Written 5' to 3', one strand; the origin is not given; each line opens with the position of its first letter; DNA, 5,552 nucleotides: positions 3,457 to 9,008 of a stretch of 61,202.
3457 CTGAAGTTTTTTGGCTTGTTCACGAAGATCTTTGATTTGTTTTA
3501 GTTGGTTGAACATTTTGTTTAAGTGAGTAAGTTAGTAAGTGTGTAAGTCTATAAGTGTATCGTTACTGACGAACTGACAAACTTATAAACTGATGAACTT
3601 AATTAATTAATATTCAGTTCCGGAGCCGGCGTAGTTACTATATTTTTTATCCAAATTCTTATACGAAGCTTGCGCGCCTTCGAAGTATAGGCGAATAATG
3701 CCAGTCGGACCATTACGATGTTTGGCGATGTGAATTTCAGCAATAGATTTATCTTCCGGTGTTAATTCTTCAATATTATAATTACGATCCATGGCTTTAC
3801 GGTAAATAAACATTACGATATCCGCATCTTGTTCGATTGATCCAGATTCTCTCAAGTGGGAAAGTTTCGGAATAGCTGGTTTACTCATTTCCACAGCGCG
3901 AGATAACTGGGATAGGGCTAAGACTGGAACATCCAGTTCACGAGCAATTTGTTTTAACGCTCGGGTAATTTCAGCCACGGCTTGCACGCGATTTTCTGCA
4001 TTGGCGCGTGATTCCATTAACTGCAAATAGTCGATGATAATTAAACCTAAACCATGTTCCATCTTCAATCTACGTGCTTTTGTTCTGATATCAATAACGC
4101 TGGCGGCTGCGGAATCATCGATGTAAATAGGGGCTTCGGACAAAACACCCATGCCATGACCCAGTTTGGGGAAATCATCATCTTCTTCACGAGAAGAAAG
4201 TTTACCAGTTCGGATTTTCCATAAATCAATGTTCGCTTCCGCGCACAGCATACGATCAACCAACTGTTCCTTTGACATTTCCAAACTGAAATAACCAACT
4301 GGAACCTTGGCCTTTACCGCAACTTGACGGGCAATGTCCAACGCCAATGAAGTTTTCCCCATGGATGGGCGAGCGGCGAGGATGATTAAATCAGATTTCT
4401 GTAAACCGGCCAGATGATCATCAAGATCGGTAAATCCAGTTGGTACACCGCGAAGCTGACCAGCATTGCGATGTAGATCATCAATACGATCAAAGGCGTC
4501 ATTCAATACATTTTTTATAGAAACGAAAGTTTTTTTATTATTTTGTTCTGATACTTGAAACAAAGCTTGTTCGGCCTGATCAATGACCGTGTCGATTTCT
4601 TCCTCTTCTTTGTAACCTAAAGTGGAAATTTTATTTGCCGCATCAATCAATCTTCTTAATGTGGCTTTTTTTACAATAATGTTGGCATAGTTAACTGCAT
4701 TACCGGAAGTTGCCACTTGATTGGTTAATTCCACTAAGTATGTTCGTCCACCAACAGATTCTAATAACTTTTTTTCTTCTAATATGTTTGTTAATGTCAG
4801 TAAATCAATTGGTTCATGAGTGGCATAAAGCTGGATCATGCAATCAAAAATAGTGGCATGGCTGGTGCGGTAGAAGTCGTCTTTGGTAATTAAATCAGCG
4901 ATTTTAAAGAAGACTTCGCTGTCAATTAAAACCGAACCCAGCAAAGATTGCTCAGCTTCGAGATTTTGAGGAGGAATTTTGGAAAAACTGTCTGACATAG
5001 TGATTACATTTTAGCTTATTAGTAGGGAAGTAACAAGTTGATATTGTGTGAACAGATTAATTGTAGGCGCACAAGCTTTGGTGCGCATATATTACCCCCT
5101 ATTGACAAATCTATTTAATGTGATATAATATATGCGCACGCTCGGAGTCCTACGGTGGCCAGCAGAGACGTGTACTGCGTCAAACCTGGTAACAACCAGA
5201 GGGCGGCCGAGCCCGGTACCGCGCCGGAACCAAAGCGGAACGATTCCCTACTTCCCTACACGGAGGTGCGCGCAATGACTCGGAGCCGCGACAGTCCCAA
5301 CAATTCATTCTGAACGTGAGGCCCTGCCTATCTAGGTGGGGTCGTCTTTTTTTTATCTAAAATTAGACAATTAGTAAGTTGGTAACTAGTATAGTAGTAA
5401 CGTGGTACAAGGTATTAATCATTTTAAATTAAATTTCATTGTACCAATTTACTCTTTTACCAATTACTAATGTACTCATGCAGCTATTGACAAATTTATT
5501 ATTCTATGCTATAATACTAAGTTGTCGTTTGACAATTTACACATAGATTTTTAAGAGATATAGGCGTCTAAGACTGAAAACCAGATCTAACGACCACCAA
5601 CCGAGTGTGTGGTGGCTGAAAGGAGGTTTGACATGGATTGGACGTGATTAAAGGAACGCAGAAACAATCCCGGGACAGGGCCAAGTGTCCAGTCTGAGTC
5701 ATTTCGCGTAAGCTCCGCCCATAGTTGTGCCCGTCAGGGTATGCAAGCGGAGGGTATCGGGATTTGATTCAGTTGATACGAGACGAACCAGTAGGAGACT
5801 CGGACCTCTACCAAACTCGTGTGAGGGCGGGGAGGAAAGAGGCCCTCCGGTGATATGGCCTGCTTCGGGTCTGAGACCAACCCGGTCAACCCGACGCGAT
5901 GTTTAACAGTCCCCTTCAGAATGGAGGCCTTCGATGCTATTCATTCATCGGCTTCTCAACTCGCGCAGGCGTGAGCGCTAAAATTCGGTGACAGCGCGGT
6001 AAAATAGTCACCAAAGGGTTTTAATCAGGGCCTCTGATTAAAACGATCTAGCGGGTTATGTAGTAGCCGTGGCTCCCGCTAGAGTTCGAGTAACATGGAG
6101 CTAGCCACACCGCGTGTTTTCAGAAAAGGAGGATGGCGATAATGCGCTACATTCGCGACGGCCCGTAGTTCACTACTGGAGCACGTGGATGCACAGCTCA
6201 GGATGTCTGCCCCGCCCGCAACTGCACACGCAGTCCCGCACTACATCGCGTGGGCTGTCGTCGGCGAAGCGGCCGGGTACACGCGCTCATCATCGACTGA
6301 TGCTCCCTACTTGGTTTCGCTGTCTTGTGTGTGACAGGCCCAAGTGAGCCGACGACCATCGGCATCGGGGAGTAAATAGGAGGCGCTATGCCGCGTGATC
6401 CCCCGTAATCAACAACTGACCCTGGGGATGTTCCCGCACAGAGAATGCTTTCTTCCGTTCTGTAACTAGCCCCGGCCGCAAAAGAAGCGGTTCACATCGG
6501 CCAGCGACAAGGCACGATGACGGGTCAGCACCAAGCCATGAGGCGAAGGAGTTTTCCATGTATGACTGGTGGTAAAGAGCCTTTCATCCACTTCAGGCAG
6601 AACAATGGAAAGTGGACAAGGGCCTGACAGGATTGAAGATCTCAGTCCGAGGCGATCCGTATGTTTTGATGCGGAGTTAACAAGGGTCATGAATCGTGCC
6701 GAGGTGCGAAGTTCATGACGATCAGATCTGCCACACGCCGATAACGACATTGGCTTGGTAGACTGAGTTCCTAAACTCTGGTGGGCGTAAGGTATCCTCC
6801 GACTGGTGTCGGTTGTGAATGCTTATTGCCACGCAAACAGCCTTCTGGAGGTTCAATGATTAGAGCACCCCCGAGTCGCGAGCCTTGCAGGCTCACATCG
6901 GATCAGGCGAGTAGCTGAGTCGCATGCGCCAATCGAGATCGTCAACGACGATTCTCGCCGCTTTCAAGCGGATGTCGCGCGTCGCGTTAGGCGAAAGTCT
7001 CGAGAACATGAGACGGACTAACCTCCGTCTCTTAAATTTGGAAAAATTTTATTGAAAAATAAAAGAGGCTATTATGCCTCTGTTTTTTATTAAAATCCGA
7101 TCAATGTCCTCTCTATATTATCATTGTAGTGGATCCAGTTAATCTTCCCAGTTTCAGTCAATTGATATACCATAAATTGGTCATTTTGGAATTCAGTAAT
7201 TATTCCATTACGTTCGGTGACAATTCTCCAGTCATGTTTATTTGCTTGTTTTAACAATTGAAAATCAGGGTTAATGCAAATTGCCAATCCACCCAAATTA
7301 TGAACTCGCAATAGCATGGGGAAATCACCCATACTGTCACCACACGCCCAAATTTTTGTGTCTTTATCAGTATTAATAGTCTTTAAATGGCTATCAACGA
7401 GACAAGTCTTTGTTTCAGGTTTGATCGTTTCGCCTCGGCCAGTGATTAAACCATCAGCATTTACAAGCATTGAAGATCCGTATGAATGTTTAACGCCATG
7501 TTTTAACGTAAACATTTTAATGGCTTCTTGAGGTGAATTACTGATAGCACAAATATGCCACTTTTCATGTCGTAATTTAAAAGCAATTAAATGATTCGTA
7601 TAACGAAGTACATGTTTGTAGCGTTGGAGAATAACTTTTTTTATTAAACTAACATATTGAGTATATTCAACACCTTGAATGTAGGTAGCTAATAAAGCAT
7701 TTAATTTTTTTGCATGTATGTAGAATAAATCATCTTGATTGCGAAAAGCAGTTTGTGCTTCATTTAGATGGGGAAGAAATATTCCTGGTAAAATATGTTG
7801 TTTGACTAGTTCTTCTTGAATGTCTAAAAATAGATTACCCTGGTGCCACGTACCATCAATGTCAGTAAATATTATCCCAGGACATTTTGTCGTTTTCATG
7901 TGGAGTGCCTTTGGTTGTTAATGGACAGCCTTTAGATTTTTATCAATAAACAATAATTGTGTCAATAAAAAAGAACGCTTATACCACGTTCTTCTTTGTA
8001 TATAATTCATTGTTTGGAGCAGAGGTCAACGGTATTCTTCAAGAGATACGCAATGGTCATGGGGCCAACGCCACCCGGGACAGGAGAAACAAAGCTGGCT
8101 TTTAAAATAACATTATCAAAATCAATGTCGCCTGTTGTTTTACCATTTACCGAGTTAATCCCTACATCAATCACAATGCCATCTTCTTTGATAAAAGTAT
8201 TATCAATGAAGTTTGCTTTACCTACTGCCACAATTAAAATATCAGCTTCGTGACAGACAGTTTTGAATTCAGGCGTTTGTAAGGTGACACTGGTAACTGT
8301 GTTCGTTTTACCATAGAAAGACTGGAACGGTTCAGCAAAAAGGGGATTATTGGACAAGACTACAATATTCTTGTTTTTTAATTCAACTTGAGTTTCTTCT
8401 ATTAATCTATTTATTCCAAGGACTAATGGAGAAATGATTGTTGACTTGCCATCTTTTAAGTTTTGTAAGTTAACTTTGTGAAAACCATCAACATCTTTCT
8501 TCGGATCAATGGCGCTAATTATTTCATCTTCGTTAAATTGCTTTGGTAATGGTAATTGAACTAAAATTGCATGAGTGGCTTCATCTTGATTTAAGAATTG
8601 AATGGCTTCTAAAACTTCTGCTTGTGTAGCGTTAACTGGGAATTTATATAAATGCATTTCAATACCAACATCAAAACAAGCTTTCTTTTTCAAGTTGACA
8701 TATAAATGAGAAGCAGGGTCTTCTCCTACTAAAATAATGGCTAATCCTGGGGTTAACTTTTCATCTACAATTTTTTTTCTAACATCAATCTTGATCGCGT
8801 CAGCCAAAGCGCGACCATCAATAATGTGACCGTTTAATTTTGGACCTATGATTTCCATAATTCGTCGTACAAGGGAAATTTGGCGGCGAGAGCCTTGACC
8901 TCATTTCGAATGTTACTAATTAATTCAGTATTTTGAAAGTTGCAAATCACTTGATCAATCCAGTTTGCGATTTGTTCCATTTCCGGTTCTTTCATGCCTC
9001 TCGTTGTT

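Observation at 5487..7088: ~1.5-kb GC-rich, ORF-free, promoter-to-terminator unit: candidate giant structured non-coding RNA of unknown class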

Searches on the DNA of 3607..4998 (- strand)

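Call 18: search_rna_families(sources=[L002, L040, L044, L018, L012, L003, L004], threshold=gathering)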
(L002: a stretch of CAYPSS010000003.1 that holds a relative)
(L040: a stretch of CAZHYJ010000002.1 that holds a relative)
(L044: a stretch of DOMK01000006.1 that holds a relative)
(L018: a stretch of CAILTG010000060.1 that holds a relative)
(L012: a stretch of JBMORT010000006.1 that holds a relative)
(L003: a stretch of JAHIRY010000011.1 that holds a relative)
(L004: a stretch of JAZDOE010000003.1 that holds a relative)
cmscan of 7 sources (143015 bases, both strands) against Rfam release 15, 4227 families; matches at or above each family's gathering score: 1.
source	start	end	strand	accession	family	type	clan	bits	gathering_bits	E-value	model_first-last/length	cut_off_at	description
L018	19253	19323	+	RF00005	tRNA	Gene; tRNA;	CL00001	65.6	29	1.2e-11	1-71/71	no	tRNA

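Call 37: search_rna_families(source=L082, start=7000, end=10100, threshold=evalue, max_evalue=1)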
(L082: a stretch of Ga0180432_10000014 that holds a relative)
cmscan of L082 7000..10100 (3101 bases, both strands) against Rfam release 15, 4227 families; matches with E-value up to 1: 2.
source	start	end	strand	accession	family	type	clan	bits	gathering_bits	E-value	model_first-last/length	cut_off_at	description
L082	7623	7660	-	RF00489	ctRNA_p42d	Gene; antisense;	-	19.6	50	0.83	1-46/46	no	ctRNA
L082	8164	8242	+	RF01395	isrL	Gene; sRNA;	-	15.4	35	0.21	1-345/345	no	isrL Hfq binding RNA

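Call 64: search_rna_families(sources=[L082, L162, L166, L168, L012, L094, L045], threshold=gathering)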
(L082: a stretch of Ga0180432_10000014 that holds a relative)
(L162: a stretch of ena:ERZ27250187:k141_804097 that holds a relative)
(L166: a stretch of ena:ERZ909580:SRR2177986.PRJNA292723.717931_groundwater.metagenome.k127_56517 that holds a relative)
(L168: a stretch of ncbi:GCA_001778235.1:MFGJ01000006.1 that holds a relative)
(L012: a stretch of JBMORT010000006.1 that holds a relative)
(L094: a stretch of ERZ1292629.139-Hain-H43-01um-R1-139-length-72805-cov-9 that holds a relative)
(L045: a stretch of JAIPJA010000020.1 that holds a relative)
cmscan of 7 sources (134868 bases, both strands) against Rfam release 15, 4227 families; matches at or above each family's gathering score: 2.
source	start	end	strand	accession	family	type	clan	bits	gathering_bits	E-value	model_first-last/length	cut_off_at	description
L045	2594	2666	-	RF00005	tRNA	Gene; tRNA;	CL00001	72.9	29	1.1e-13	1-71/71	no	tRNA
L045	2508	2581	-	RF00005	tRNA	Gene; tRNA;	CL00001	71.5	29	2.6e-13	1-71/71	no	tRNA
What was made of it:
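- On Any Rfam 15 family (rRNA, RNase P, tmRNA, 6S, SRP, group I/II introns, OLE, GOLLD, ROOL, raiA, HEARO and others): Relatives' units also give nothing (calls 18, 37, 64).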

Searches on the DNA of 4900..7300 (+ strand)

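Call 4: search_rna_families(source=window, start=4900, end=7300, threshold=evalue, max_evalue=10, show_alignments=3)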
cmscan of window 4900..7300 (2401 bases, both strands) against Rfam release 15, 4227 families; matches with E-value up to 10: 7.
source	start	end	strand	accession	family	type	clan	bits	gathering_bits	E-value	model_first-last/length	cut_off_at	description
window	7212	7289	+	RF02304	TtnuCD29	Gene; snRNA; snoRNA; CD-box;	-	20.5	90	9.6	1-78/78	no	Tetrahymena snoRNA TtnuCD29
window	6994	7092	+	RF02029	sraA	Gene; sRNA;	-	20.1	56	6.6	1-95/95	no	sraA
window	7003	7084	-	RF04106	mir-1303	Gene; miRNA;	-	18.8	107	3.4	1-85/85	no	mir-1303 microRNA precursor family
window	5379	5470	+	RF03208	mir-1781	Gene; miRNA;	-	17.3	68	8.1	1-86/86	no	mir-1781 microRNA precursor family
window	5300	5415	+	RF02192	TCL6_2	Gene; lncRNA;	-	16.8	45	7.4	1-126/126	no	T-cell leukemia/lymphoma 6 conserved region 2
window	6535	6598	+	RF01647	ceN61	Gene; snRNA; snoRNA; CD-box;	-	16.2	60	5.5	1-72/72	no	Caenorhabditis snoRNA ceN61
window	5228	5296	-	RF02784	SorX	Gene; sRNA;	-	14.5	46.6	4.8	1-73/73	no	Singlet oxygen resistance RNA X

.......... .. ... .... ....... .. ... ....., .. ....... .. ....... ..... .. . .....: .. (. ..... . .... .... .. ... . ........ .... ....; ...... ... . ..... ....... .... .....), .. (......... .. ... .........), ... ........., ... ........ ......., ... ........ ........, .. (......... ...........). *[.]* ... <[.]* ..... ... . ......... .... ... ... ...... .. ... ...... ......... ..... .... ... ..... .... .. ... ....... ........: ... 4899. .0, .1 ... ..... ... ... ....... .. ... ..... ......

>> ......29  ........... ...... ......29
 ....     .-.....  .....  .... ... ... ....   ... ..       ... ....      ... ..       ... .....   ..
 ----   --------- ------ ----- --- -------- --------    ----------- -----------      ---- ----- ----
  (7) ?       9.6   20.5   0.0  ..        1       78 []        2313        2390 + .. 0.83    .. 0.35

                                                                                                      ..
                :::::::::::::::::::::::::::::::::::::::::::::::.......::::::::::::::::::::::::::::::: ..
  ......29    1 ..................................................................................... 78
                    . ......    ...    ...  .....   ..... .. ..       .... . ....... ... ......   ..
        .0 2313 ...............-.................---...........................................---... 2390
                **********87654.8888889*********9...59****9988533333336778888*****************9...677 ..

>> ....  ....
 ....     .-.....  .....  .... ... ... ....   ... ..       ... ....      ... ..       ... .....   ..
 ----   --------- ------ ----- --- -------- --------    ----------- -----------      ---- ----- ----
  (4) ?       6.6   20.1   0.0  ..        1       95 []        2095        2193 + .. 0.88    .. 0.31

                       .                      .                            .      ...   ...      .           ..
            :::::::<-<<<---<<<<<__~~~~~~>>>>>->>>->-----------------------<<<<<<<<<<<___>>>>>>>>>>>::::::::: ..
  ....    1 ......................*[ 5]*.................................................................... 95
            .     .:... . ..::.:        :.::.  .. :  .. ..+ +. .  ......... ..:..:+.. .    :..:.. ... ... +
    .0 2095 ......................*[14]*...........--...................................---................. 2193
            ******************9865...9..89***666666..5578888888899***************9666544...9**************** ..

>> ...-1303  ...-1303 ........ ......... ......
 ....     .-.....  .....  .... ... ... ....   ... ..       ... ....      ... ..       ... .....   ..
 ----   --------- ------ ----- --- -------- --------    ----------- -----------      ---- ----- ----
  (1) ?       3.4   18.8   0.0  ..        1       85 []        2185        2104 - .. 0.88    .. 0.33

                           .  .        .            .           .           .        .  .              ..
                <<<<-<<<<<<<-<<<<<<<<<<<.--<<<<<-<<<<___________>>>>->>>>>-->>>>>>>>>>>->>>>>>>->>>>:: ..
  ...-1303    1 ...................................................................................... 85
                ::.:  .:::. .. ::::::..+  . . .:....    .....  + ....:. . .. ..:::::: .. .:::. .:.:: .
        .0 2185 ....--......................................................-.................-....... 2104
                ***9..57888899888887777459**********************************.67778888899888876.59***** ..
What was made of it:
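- On Any Rfam 15 family (rRNA, RNase P, tmRNA, 6S, SRP, group I/II introns, OLE, GOLLD, ROOL, raiA, HEARO and others): Only junk hits at E of 3 or more in 4900-7300 in E-value mode (call 4).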

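Call 31: search_dna_similar(query=window:5100-7090:+, collection=plasmids, mode=distant, max_evalue=0.01)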
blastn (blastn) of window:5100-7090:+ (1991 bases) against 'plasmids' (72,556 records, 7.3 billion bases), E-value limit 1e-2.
No match.

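Call 32: search_dna_similar(query=window:5100-7090:+, collection=phages, mode=distant, max_evalue=0.01)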
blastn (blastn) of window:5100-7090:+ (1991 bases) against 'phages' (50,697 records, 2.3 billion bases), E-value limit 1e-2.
No match.

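Call 33: search_dna_similar(query=window:5100-7090:+, collection=ecoli_genomes, mode=distant, max_evalue=0.01)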
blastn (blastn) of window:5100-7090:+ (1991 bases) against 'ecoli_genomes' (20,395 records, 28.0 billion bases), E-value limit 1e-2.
No match.
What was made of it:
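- No match in plasmid, phage or E. coli collections (calls 31-33), and no integrase or transposase next to the island in the window.
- Tried and rejected: DNA similarity. blastn of 5100-7090 against plasmids, phages and E. coli genomes gave no match (calls 31-33).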

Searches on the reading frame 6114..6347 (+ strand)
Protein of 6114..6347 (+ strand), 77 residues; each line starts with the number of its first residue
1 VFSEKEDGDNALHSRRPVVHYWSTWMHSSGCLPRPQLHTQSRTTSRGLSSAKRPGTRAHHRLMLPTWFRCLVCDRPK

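Call 62: search_protein_families(library=pfam, proteins=[window:6114-6347:+], max_evalue=1)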
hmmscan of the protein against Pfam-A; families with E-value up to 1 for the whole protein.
window:6114-6347:+ (77 aa): 0 families

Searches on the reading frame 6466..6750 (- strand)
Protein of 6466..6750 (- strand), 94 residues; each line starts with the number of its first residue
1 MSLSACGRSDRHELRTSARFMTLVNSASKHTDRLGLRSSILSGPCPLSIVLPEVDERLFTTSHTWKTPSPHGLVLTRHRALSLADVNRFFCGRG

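Call 62: search_protein_families(library=pfam, proteins=[window:6466-6750:-], max_evalue=1)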
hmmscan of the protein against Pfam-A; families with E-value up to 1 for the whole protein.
window:6466-6750:- (94 aa): 0 families

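Call 70: list_cluster_members(proteins=[window:6466-6750:-, window:6114-6347:+, window:5727-5906:+, window:5734-5889:-, window:6198-6365:-, window:6386-6559:-, window:5155-5313:+, window:7090-7899:-])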
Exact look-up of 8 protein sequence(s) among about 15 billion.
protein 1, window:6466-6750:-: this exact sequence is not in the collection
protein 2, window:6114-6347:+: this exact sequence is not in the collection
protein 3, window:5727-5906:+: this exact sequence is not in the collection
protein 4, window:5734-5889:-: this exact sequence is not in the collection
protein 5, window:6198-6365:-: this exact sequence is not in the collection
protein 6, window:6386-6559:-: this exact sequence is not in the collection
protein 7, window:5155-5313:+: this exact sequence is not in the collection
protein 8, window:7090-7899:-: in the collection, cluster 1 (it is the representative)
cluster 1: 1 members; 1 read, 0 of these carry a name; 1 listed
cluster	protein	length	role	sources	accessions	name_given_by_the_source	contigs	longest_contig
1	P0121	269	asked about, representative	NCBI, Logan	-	-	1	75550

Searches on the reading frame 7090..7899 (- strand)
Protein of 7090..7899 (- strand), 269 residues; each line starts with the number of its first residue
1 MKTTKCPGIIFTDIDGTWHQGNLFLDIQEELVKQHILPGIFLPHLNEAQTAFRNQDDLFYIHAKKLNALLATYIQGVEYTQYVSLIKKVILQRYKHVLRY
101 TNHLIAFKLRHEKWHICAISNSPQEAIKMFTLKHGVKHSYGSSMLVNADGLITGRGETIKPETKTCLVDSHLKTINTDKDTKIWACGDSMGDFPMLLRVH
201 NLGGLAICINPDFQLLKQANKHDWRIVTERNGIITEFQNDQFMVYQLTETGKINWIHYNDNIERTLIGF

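Call 7: search_protein_families(library=pfam, proteins=[window:7090-7899:-])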
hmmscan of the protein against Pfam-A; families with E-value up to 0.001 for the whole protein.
window:7090-7899:- (269 aa): 1 family
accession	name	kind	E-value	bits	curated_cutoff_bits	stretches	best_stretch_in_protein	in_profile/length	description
PF12710.13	HAD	-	5.5e-10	40.4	27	1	10-196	1-188/189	haloacid dehalogenase-like hydrolase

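Call 10: find_encoding_contigs(protein=window:7090-7899:-, flank=10000, max_places=10)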
Protein window:7090-7899:- (269 aa): 1 contig read that carries it; 1 place shown.
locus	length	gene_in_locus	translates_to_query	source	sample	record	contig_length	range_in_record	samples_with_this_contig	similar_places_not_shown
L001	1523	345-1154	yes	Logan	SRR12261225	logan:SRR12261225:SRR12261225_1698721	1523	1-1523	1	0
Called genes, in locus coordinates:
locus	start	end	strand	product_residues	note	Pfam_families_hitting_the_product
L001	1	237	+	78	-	?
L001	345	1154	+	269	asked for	PF12710:HAD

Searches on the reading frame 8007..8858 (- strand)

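Call 7: search_protein_families(library=pfam, proteins=[window:8007-8858:-])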
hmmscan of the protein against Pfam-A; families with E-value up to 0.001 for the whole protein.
window:8007-8858:- (283 aa): 2 families
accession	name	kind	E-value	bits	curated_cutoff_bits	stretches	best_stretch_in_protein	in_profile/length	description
PF02882.25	THF_DHG_CYH_C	-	2.4e-44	150.9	27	1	127-282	1-158/160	Tetrahydrofolate dehydrogenase/cyclohydrolase, NAD(P)-binding domain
PF00763.28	THF_DHG_CYH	-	2.1e-38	131.6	32.8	1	13-124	1-115/115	Tetrahydrofolate dehydrogenase/cyclohydrolase, catalytic domain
